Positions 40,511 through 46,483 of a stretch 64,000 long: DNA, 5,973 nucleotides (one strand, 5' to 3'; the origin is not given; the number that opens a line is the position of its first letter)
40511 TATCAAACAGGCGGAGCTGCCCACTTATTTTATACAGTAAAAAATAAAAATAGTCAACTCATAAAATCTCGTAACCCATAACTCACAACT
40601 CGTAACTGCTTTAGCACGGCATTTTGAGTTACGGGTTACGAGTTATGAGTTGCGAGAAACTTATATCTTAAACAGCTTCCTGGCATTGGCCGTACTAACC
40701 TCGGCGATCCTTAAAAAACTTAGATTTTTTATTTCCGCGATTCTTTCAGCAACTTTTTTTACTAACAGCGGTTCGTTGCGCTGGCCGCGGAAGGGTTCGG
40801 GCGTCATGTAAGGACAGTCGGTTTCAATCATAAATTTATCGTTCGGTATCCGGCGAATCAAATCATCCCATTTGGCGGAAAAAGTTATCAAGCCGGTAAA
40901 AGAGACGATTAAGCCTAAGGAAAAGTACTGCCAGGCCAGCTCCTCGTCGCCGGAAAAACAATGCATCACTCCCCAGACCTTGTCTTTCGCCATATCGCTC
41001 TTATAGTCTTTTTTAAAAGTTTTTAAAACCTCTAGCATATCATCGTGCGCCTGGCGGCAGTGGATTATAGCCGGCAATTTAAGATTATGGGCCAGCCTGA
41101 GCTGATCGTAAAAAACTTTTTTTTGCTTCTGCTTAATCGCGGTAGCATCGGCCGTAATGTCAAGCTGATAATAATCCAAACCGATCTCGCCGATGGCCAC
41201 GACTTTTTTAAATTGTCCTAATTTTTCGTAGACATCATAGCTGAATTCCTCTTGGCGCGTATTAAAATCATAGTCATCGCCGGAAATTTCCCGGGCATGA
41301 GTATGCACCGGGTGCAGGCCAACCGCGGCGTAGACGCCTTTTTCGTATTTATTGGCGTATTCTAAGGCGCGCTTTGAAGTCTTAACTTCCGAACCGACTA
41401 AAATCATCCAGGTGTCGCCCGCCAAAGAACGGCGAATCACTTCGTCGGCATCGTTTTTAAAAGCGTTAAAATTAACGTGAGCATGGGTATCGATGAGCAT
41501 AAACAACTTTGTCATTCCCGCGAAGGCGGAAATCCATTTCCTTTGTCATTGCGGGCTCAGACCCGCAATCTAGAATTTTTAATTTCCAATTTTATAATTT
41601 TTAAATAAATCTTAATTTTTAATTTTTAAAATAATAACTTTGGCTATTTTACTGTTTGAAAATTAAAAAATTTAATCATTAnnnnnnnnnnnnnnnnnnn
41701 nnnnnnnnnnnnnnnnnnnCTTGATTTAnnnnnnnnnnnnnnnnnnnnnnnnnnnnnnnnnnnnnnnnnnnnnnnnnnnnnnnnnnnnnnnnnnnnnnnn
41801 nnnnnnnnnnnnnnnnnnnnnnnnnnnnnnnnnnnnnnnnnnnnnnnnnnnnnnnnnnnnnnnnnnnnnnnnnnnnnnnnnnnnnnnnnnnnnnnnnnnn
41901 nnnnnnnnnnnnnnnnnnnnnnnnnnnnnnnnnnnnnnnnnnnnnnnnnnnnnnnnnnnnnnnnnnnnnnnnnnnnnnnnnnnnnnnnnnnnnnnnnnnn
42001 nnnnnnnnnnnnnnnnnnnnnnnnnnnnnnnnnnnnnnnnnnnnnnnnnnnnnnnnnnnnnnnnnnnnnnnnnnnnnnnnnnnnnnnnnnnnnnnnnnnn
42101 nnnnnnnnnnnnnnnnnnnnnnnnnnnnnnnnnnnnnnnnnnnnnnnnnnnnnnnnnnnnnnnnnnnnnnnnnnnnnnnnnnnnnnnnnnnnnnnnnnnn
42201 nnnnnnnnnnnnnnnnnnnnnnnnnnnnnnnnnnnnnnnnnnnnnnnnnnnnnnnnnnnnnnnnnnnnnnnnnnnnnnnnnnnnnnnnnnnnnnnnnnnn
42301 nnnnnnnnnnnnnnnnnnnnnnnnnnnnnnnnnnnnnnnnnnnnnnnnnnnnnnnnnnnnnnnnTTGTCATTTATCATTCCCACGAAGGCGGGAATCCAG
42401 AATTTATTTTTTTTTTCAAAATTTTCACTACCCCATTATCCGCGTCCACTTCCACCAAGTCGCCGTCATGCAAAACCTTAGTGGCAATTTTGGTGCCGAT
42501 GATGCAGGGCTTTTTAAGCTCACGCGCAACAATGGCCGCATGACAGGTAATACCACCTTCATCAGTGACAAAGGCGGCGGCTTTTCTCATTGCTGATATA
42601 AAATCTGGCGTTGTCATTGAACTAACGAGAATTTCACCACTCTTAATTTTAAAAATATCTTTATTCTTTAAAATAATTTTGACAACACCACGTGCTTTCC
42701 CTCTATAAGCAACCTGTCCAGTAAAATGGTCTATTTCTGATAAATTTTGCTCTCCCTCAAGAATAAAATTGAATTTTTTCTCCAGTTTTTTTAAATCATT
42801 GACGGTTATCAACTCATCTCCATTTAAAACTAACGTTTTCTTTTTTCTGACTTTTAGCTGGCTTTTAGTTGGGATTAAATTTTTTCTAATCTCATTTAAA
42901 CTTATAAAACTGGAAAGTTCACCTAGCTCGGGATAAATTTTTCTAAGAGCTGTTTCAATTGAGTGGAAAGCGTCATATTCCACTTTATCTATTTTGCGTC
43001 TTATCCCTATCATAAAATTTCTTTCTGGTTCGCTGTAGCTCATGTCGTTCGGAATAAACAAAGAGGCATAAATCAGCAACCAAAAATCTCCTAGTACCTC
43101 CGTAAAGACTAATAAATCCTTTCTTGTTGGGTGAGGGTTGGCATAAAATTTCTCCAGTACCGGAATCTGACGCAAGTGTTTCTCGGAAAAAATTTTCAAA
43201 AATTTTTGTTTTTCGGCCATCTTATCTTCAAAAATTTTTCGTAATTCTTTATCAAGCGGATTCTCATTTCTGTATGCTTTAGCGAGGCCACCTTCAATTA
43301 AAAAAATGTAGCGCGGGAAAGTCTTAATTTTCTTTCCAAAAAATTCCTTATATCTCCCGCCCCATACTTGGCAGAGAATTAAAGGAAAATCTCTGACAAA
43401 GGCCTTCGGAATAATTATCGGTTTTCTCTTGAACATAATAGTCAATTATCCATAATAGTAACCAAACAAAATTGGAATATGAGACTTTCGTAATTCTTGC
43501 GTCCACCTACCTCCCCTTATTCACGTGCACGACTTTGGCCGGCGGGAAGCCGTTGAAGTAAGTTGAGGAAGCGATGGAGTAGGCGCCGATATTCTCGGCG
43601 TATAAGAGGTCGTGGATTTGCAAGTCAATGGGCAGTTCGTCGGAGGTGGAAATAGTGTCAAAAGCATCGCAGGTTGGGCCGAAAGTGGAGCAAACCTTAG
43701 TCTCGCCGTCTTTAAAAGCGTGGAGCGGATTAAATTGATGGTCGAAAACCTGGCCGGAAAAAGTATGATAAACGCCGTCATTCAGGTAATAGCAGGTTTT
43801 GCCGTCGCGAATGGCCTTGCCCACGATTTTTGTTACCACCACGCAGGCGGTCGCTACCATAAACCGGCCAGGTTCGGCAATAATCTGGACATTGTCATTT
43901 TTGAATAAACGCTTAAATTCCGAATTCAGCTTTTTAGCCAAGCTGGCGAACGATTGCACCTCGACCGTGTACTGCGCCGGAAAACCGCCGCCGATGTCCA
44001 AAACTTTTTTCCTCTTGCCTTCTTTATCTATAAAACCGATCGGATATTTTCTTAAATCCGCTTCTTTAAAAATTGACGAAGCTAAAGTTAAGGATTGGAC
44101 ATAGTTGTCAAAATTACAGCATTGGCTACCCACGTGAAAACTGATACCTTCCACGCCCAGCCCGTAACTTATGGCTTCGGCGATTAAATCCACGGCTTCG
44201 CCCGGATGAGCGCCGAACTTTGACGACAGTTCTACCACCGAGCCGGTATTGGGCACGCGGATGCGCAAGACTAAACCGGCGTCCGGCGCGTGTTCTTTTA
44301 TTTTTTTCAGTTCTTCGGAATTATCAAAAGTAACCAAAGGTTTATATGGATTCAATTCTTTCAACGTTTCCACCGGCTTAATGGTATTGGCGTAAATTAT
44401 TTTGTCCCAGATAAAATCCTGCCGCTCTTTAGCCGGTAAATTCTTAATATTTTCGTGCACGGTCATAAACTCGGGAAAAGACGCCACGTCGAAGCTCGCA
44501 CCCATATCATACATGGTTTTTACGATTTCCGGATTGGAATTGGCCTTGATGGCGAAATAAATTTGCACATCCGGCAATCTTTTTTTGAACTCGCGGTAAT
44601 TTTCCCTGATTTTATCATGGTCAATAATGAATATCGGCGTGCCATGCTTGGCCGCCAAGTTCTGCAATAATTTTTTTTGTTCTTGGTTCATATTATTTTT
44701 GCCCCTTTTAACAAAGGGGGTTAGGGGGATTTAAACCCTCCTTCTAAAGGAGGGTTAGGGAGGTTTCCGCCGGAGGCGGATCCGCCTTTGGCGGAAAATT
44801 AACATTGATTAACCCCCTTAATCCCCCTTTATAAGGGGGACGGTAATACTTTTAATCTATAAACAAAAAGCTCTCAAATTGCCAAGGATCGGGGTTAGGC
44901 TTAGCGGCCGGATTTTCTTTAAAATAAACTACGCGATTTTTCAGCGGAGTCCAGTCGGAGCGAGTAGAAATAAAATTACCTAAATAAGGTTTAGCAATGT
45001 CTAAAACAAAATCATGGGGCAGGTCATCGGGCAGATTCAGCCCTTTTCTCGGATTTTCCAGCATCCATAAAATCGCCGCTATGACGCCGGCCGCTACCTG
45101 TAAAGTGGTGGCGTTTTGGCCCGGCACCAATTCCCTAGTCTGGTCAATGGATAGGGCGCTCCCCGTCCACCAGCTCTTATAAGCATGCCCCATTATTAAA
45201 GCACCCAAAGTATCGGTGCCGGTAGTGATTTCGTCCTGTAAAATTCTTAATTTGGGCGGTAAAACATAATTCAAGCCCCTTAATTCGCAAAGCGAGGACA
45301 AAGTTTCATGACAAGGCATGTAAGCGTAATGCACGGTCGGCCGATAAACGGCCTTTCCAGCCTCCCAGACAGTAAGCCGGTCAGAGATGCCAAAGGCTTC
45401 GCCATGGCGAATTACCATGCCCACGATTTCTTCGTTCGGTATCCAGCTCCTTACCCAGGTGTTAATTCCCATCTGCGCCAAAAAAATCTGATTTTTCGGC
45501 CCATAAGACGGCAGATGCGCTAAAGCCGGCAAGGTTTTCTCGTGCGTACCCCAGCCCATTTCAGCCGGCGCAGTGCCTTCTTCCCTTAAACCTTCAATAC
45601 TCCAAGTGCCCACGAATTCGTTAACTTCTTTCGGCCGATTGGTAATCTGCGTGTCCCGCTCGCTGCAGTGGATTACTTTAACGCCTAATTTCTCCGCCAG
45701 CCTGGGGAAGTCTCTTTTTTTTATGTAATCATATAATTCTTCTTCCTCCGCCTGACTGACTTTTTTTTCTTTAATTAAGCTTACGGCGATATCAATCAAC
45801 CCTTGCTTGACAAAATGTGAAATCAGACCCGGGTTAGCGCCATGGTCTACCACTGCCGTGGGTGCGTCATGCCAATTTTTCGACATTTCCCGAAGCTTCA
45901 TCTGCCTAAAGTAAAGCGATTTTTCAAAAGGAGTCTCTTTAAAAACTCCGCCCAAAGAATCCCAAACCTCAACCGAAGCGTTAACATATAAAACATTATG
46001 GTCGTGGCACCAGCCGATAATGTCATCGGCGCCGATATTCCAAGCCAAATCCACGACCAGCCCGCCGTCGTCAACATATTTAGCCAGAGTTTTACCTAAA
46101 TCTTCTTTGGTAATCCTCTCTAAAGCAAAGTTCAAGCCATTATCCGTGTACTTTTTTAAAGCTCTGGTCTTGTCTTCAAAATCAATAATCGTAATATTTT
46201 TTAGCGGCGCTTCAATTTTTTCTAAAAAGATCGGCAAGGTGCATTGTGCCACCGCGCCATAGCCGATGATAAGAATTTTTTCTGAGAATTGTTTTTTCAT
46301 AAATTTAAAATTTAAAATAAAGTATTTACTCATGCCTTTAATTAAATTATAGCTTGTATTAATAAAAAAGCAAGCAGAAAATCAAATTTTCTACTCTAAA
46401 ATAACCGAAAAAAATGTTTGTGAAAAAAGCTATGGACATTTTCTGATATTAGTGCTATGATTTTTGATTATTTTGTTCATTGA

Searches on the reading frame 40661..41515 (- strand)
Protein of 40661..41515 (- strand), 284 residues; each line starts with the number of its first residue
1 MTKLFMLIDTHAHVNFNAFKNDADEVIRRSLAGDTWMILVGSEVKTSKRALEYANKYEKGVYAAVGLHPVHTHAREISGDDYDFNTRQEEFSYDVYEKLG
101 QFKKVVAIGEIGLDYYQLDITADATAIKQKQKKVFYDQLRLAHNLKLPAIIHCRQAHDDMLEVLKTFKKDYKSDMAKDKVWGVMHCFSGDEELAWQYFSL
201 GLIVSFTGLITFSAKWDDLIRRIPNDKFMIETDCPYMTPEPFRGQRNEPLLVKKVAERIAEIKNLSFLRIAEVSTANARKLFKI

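Call 24: search_protein_families(library=pfam, proteins=[window:40661-41515:-], max_evalue=0.0001)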
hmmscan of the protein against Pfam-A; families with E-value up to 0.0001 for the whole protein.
window:40661-41515:- (284 aa): 1 family
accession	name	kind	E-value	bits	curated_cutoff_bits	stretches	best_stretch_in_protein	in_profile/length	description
PF01026.27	TatD_DNase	-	7.4e-74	248.8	27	1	8-283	1-253/253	TatD related DNase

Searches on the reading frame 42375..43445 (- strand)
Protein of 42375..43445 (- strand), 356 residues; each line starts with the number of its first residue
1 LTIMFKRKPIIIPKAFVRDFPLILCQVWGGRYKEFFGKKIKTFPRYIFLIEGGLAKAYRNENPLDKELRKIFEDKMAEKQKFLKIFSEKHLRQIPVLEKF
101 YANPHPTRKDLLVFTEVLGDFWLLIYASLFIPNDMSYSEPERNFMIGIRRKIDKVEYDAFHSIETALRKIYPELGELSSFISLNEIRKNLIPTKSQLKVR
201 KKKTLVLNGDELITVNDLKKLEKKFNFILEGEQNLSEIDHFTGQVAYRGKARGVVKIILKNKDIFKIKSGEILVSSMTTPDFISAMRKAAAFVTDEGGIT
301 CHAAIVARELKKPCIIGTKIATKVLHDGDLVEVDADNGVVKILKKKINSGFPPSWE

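Call 24: search_protein_families(library=pfam, proteins=[window:42375-43445:-], max_evalue=0.0001)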
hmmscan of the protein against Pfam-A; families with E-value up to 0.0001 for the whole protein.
window:42375-43445:- (356 aa): 1 family
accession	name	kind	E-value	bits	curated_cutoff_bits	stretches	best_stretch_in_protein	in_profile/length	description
PF00391.29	PEP-utilizers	-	4e-26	90.8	23.1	1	268-338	2-72/72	PEP-utilising enzyme, mobile domain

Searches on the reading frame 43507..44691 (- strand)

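Call 24: search_protein_families(library=pfam, proteins=[window:43507-44691:-], max_evalue=0.0001)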
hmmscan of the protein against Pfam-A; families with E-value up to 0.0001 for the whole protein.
window:43507-44691:- (394 aa): 3 families
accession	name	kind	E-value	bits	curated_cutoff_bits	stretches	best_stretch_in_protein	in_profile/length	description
PF02784.22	Orn_Arg_deC_N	-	2.3e-47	161.9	23.4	1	26-280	2-247/247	Pyridoxal-dependent decarboxylase, pyridoxal binding domain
PF00278.28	Orn_DAP_Arg_deC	-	2.8e-16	60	23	1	209-369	5-95/95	Pyridoxal-dependent decarboxylase, C-terminal sheet domain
PF01168.26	Ala_racemase_N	-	2e-05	24.9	24.1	1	23-190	1-159/220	Alanine racemase, N-terminal domain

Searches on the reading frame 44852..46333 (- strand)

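Call 24: search_protein_families(library=pfam, proteins=[window:44852-46333:-], max_evalue=0.0001)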
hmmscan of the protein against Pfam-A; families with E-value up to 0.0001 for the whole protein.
window:44852-46333:- (493 aa): 2 families
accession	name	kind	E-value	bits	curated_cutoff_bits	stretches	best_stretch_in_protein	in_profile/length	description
PF16653.10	Sacchrp_dh_C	-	4.5e-28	99.5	31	1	165-454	1-260/265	Saccharopine dehydrogenase C-terminal domain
PF03435.24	Sacchrp_dh_NADP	-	1.7e-22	80.5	25.1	1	20-161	1-128/129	Saccharopine dehydrogenase NADP binding domain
